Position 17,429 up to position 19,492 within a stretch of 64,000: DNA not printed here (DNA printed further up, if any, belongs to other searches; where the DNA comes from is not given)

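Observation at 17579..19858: GNAT acetyltransferase + HerA-like (HAS-barrel/DUF87) ATPase cassette wedged between ylxM and ffh in the SRP operon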

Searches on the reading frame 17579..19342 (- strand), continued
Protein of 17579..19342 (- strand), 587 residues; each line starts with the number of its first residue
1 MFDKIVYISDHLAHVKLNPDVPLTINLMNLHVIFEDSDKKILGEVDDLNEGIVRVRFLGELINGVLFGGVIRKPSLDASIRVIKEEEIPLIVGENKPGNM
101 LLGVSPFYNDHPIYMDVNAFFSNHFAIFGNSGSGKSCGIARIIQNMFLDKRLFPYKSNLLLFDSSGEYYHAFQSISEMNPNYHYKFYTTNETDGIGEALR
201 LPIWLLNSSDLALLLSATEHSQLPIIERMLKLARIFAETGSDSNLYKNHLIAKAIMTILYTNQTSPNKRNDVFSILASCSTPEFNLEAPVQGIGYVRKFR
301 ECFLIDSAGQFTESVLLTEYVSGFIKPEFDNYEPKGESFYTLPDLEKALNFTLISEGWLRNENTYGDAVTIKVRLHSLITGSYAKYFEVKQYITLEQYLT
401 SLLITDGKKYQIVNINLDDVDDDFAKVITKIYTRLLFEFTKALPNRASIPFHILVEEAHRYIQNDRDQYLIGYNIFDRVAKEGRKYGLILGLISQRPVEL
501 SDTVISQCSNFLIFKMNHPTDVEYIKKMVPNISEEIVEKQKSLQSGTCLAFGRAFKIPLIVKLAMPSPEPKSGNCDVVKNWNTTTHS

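Call 65: find_encoding_contigs(protein=P0132, flank=8000, max_places=3)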
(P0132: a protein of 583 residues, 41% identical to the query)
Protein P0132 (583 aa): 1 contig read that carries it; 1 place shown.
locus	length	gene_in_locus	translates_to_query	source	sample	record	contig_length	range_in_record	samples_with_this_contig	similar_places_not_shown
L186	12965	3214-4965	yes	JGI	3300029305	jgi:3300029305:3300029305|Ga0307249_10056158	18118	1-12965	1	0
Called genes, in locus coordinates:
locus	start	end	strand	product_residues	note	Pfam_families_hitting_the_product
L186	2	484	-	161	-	?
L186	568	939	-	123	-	-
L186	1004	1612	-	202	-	PF14804:Jag_N, PF13083:KH_KhpA-B, PF01424:R3H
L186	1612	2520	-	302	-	PF02096:60KD_IMP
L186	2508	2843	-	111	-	PF00825:Ribonuclease_P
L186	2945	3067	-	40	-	PF00468:Ribosomal_L34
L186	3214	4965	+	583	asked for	PF01935:DUF87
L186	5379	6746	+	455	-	PF11638:DnaA_N (weak), PF13401:AAA_22 (faint), PF01695:IstB_IS21, PF00308:Bac_DnaA, PF00004:AAA (weak), PF13173:AAA_14 (weak), PF13479:AAA_24 (weak), PF08299:Bac_DnaA_C, +1 more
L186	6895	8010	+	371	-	PF00712:DNA_pol3_beta, PF02767:DNA_pol3_beta_2, PF02768:DNA_pol3_beta_3, PF00712:DNA_pol3_beta (weak)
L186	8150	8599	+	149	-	PF06338:ComK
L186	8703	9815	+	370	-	PF02463:SMC_N, PF13175:AAA_15 (faint), PF13476:AAA_23, PF13304:AAA_21 (faint)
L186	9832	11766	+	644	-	PF02518:HATPase_c, PF00204:DNA_gyraseB, PF01751:Toprim, PF00986:DNA_gyraseB_C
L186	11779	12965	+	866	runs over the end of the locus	PF00521:DNA_topoisoIV, PF03989:DNA_gyraseA_C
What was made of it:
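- Between rpmH and dnaA (call 65).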

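Call 66: search_dna_similar(query=window:17579-19342:-, collection=plasmids, mode=protein, max_rows=10)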
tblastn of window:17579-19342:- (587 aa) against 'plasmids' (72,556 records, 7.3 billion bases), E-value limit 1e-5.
Records with a match: 619; places in all: 642; records where one place covers at least 80% of the query: 182.
Best place of each record, by identity: <60% 619.
By first word of the organism name: Klebsiella 136; Citrobacter 71; Escherichia 65; Enterobacter 55; Listeria 54; Serratia 19; Bradyrhizobium 16; Salmonella 14; Enterococcus 11; Acinetobacter 11; and 78 more.
By predicted mobility (MOB-suite, as given by PLSDB): conjugative 270; mobilizable 225; non-mobilizable 124.
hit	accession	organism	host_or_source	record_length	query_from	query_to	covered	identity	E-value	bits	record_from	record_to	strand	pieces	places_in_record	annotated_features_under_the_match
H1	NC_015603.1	Lactobacillus kefiranofaciens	-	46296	31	581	94%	29.4%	2e-73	263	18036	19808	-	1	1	ATP-binding protein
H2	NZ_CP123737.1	Lactobacillus kefiranofaciens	Tibetan kefir grain,mixed culture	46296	31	581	94%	29.4%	2e-73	263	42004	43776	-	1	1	ATP-binding protein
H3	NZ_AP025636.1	Enterococcus innesii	-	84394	52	581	90%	30.3%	8e-79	278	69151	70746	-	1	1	ATP-binding protein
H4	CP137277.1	Listeria monocytogenes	fungus products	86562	52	581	90%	30.2%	2e-67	283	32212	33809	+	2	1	DUF87 domain-containing protein | hypothetical protein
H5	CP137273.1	Listeria monocytogenes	fungus products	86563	52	581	90%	30.2%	2e-67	283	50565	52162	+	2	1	DUF87 domain-containing protein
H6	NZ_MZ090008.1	Listeria monocytogenes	-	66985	52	575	89%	30.5%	2e-77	274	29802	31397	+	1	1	DUF87 domain-containing protein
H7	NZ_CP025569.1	Listeria monocytogenes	-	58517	52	581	90%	30.2%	9e-78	275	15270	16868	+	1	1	DUF87 domain-containing protein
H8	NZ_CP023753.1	Listeria monocytogenes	food product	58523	52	581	90%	30.2%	9e-78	275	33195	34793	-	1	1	DUF87 domain-containing protein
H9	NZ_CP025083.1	Listeria monocytogenes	meat processing facility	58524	52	581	90%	30.2%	9e-78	275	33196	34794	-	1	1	DUF87 domain-containing protein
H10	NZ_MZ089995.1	Listeria monocytogenes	-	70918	52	581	90%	30.2%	9e-78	275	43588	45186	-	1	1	DUF87 domain-containing protein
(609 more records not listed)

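Call 67: search_dna_similar(query=window:17579-19342:-, collection=phages, mode=protein, max_rows=10)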
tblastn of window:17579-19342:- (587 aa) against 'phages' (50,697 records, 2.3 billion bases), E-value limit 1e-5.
Records with a match: 2; places in all: 2; records where one place covers at least 80% of the query: 0.
Best place of each record, by identity: <60% 2.
By first word of the organism name: Blautia 1; Bacteriophage 1.
By host as written in the record: Blautia coccoides 1; - 1.
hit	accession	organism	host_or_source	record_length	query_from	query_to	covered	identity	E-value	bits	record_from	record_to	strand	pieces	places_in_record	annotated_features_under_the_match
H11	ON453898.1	Blautia phage Montmirail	Blautia coccoides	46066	370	581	36%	30.3%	1e-18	96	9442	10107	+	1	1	terminase large subunit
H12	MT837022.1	Bacteriophage sp.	human fecal samples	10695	450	574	21%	30.7%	2e-12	77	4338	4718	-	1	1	record has no annotation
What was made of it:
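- On SIR2-HerA (or DUF4297-HerA) anti-phage system: No close plasmid or phage copies (calls 66, 67).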

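Call 68: get_annotated_region(hit=H7, flank=3500)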
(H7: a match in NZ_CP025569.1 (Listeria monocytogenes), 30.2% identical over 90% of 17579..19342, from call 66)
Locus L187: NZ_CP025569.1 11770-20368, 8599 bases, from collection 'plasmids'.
description: Listeria monocytogenes strain PIR00540 plasmid pPIR00540, complete sequence
organism: Listeria monocytogenes (NCBI taxid 1639)
taxonomy: Bacteria; Bacillota; Bacilli; Bacillales; Listeriaceae; Listeria; Listeria monocytogenes
host: -; source: -; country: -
typing (MOB-suite, as given by PLSDB): mobilizable; replicon rep_cluster_110; relaxase MOBP
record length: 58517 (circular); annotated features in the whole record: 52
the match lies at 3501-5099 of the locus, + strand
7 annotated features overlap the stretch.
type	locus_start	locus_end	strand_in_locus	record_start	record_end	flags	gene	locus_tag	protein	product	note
CDS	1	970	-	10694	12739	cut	copB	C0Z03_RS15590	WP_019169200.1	copper-translocating P-type ATPase CopB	-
CDS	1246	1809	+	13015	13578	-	-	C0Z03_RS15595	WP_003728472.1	recombinase family protein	GO:0006310 - DNA recombination [Evidence IEA]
CDS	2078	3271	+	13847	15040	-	-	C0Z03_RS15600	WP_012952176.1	SIR2 family protein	-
CDS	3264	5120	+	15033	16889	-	-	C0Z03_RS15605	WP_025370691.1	DUF87 domain-containing protein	-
CDS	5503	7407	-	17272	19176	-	-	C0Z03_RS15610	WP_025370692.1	heavy metal translocating P-type ATPase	-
CDS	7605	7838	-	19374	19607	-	-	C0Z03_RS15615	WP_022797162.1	heavy-metal-associated domain-containing protein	-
CDS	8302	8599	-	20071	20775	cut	-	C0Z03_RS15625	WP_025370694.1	Crp/Fnr family transcriptional regulator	GO:0006355 - regulation of DNA-templated transcription [Evidence IEA]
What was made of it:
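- The best plasmid relatives are only about 30% identical; the one whose neighbourhood was inspected (a Listeria plasmid) is a SIR2+DUF87 pair (calls 66-68).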
